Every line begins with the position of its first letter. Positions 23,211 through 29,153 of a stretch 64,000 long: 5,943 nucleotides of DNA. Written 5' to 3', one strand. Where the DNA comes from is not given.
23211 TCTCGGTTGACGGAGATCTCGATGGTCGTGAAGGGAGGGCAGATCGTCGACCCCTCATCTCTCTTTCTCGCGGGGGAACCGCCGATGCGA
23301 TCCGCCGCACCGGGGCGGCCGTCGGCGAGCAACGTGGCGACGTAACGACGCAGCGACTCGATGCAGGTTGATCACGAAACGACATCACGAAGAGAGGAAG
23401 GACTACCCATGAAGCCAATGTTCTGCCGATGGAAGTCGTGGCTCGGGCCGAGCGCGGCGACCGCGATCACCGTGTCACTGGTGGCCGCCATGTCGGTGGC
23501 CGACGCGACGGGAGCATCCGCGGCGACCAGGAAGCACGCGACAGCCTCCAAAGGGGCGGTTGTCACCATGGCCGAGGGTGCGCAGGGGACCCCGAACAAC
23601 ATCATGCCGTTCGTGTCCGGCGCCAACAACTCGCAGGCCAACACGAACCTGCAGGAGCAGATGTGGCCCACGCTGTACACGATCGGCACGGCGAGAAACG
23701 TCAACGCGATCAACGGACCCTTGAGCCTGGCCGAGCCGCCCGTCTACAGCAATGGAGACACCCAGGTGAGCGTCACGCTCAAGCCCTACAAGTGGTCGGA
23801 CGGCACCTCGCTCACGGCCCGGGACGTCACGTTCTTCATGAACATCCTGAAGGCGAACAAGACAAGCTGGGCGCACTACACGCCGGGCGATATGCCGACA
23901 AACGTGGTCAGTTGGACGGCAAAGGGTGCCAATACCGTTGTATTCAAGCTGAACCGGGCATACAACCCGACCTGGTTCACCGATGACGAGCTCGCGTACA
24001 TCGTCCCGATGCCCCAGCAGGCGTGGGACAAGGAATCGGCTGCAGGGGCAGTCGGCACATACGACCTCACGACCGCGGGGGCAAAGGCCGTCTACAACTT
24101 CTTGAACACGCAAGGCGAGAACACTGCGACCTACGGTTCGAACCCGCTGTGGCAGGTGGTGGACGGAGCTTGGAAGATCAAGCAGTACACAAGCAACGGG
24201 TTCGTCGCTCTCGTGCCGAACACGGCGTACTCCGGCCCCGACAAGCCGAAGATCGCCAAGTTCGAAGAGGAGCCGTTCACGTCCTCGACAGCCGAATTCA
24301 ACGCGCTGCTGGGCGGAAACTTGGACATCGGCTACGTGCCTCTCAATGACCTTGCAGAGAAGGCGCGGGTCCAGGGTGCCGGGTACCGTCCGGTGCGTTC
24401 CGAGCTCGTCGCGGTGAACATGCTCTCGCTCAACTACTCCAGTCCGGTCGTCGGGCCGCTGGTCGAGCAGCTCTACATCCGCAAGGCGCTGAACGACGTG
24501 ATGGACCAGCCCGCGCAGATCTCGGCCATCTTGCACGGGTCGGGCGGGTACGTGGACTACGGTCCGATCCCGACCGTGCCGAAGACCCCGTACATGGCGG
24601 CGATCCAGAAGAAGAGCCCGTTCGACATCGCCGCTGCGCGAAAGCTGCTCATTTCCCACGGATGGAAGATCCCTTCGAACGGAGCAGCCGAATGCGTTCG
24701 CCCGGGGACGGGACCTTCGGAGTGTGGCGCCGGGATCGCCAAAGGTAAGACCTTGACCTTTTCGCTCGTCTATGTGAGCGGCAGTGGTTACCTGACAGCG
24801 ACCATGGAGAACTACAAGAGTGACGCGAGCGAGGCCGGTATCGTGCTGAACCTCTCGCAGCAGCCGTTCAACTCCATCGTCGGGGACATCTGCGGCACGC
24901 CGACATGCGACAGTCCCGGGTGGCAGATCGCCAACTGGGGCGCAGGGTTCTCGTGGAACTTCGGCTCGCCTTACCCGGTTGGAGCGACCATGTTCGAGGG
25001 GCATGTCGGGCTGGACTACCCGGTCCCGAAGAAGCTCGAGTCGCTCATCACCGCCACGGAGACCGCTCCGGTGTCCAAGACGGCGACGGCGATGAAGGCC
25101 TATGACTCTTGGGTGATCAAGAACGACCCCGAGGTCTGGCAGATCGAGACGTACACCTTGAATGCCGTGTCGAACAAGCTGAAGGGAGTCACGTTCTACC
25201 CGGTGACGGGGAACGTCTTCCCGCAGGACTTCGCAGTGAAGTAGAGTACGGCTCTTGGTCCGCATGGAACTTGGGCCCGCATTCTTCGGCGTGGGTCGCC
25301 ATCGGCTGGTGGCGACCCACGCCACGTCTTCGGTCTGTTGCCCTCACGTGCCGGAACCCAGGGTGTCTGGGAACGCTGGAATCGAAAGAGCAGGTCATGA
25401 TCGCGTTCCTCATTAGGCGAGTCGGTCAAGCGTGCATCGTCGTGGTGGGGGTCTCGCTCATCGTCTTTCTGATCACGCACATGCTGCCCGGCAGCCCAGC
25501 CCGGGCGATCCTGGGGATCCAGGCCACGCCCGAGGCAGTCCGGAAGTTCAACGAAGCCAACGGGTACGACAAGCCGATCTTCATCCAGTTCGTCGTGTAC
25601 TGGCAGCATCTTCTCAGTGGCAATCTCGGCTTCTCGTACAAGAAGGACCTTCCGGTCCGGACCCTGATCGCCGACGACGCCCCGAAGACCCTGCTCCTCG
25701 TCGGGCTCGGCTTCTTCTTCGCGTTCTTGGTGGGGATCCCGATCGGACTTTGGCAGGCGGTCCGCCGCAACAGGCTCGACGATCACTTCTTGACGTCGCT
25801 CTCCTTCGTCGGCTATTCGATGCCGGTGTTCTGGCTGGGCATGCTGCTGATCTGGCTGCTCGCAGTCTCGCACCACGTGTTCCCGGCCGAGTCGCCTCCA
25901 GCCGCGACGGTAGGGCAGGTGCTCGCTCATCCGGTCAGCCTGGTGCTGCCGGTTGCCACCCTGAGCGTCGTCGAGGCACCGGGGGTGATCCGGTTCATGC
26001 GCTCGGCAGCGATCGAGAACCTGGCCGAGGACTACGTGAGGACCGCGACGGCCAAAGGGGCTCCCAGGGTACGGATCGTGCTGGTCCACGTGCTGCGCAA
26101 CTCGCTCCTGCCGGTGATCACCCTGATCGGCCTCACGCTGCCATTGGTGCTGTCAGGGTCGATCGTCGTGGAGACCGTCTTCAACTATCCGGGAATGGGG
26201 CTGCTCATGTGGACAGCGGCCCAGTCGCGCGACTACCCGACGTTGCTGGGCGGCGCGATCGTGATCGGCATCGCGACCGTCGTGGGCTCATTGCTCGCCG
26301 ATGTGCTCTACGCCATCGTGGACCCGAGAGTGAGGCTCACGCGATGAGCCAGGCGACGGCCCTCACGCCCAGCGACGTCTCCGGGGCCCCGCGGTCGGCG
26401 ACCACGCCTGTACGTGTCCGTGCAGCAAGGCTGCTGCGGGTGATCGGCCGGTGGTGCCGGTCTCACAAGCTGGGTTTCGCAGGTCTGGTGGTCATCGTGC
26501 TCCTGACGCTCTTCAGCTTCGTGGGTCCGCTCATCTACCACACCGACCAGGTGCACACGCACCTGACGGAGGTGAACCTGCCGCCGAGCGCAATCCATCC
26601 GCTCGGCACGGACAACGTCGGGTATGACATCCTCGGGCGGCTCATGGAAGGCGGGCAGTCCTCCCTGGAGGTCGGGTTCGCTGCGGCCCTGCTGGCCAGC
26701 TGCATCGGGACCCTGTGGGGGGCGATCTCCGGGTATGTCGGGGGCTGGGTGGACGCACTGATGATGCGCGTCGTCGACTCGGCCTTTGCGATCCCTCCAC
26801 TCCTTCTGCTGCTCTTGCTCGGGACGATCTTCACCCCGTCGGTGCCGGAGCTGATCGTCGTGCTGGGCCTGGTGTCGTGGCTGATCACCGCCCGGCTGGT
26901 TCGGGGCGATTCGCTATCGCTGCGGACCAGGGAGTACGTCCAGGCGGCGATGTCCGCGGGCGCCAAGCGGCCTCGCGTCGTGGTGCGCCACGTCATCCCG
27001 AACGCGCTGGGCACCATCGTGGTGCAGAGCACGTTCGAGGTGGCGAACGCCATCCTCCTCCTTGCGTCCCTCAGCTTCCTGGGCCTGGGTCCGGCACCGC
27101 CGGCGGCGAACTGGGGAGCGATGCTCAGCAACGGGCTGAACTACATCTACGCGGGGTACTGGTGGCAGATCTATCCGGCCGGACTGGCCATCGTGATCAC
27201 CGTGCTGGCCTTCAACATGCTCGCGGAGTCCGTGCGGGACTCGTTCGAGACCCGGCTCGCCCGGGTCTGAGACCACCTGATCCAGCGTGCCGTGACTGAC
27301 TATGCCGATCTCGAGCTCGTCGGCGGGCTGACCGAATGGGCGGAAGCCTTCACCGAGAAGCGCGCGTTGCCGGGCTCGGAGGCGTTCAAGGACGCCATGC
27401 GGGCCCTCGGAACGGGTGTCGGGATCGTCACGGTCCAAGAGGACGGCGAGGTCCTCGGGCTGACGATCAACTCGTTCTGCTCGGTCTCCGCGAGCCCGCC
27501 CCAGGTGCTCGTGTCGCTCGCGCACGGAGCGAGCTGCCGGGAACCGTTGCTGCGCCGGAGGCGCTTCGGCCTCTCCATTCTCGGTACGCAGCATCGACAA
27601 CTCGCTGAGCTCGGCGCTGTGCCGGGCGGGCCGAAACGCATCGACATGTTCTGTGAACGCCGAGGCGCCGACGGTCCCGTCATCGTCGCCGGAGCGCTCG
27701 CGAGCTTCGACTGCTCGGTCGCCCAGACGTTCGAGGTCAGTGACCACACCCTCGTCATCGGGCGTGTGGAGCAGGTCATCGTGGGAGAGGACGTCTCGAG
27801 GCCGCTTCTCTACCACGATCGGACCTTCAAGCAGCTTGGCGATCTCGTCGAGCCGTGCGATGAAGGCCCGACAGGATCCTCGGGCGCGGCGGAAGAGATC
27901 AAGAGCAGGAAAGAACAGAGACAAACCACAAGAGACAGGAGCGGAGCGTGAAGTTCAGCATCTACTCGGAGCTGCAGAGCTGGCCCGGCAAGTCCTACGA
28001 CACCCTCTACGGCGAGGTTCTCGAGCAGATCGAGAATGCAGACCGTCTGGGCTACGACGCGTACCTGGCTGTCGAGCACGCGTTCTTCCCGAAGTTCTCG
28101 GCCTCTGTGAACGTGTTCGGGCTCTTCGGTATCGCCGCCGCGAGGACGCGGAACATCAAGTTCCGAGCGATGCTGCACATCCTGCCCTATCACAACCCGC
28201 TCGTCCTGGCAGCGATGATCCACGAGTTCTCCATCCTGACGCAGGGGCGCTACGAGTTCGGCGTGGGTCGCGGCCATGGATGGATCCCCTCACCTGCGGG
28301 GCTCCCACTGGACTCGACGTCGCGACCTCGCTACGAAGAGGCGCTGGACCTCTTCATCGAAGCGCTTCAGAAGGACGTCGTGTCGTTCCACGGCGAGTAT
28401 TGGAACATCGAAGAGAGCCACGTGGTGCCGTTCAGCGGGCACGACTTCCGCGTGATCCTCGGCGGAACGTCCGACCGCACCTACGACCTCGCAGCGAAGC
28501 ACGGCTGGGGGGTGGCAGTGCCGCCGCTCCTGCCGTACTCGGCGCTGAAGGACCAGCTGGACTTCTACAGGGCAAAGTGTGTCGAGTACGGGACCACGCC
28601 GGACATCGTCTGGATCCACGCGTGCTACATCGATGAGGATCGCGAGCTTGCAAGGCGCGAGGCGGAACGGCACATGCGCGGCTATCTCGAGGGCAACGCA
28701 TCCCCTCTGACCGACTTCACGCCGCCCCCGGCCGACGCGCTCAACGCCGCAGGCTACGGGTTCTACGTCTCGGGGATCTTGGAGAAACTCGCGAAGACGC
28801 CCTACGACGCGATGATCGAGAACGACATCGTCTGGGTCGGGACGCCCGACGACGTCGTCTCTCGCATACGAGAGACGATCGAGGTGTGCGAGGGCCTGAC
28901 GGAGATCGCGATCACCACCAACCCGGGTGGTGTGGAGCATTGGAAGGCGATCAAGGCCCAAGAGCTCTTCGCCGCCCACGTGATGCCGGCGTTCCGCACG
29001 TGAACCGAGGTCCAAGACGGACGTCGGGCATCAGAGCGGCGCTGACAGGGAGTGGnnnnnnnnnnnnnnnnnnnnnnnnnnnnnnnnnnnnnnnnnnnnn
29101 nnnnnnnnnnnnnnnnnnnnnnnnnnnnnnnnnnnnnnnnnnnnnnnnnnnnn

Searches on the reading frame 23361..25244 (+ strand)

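Call 24: search_protein_families(library=pfam, proteins=[window:23361-25244:+], max_evalue=0.0001)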
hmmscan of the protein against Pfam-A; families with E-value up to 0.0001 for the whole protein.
window:23361-25244:+ (627 aa): 1 family
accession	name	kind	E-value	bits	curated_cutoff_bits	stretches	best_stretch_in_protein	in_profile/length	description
PF00496.27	SBP_bac_5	-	8.1e-37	127.6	32.4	1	123-526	6-344/368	Bacterial extracellular solute-binding proteins, family 5 Middle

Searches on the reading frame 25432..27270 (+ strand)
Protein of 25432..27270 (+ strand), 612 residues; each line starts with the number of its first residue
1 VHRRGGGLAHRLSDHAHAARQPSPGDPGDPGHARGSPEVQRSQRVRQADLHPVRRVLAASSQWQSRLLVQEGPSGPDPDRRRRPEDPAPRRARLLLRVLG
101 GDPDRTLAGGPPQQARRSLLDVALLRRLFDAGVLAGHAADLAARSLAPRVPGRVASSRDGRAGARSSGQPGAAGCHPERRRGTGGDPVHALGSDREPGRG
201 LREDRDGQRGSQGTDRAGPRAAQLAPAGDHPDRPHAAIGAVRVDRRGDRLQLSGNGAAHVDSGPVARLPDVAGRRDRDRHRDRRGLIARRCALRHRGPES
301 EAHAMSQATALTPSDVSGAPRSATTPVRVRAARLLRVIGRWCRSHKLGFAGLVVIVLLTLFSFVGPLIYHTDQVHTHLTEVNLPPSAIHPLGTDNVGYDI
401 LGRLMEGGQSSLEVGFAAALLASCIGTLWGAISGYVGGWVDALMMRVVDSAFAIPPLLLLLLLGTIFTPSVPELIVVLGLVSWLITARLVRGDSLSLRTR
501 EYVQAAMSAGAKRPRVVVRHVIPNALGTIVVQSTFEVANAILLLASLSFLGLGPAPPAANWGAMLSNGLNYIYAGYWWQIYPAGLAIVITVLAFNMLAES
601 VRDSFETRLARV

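Call 24: search_protein_families(library=pfam, proteins=[window:25432-27270:+], max_evalue=0.0001)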
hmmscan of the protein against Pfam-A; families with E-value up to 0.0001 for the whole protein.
window:25432-27270:+ (612 aa): 2 families
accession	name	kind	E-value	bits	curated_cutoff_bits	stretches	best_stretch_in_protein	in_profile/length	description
PF00528.27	BPD_transp_1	-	1.2e-24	87.5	26.4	1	426-610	1-183/184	Binding-protein-dependent transport system inner membrane component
PF12911.12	OppC_N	-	9.9e-08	32.2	23.9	1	342-385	10-53/53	N-terminal TM domain of oligopeptide transport permease C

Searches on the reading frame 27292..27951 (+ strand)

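Call 41: search_protein_families(library=pfam, proteins=[window:27292-27951:+], max_evalue=0.0001)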
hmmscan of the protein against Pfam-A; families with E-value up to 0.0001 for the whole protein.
window:27292-27951:+ (219 aa): 1 family
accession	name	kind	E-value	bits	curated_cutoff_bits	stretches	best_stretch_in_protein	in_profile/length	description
PF01613.24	Flavin_Reduct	-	3.6e-33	115.3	27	1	36-182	1-152/153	Flavin reductase like domain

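Call 56: search_protein_families(library=ncbifam, proteins=[window:27292-27951:+], max_evalue=0.00001)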
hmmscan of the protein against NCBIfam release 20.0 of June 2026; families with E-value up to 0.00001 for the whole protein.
window:27292-27951:+ (219 aa): 8 families
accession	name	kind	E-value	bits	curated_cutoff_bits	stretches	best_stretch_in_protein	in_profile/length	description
NF045733.1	StyMonoxStyB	equivalog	2.1e-28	99.2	200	1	30-180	2-147/150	styrene monooxygenase NADH-dependent flavin reductase subunit StyB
NF042921.1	HpaC_Thermus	equivalog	1.2e-26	93.5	200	1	29-182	2-149/150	4-hydroxyphenylacetate 3-monooxygenase reductase subunit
NF052639.1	FlvnRedFerAPor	equivalog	9.4e-23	80.6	260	1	30-179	5-152/158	flavin reductase FerA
TIGR03615.1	RutF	equivalog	5.4e-19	68.7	254.75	1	30-182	4-156/156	NADH-dependent FMN reductase RutF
NF045919.1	HphnlacHdxRed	equivalog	9.3e-18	64.4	340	1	29-179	7-155/309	p-hydroxyphenylacetate 3-hydroxylase reductase component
NF045630.1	monooxsub_HsaB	equivalog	4.3e-17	62.5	230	1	30-180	8-157/186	3-hydroxy-9,10-secoandrosta-1,3,5(10)-triene-9,17-dione monooxygenase reductase subunit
TIGR02296.1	HpaC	equivalog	6e-17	62.1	205.95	1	32-182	1-153/154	4-hydroxyphenylacetate 3-monooxygenase, reductase component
NF012030.0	PRK15486.1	equivalog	1.3e-11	44.6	315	1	31-180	9-160/170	4-hydroxyphenylacetate 3-monooxygenase reductase subunit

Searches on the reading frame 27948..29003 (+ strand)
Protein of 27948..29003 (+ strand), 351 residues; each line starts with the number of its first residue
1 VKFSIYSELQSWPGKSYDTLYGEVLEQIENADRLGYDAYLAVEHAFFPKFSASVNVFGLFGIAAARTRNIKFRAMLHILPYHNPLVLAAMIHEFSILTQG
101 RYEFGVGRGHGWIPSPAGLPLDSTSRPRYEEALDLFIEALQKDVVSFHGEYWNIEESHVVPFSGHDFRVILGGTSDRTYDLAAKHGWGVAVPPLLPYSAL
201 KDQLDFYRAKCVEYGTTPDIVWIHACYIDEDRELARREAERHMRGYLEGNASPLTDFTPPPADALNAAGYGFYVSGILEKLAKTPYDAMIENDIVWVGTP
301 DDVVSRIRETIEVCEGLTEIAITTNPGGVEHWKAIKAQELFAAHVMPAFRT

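Call 24: search_protein_families(library=pfam, proteins=[window:27948-29003:+], max_evalue=0.0001)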
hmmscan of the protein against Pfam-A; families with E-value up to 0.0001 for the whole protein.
window:27948-29003:+ (351 aa): 1 family
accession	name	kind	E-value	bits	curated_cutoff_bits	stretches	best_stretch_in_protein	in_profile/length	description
PF00296.26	Bac_luciferase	-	8.4e-42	144.1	27.9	1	1-310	1-307/314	Luciferase-like monooxygenase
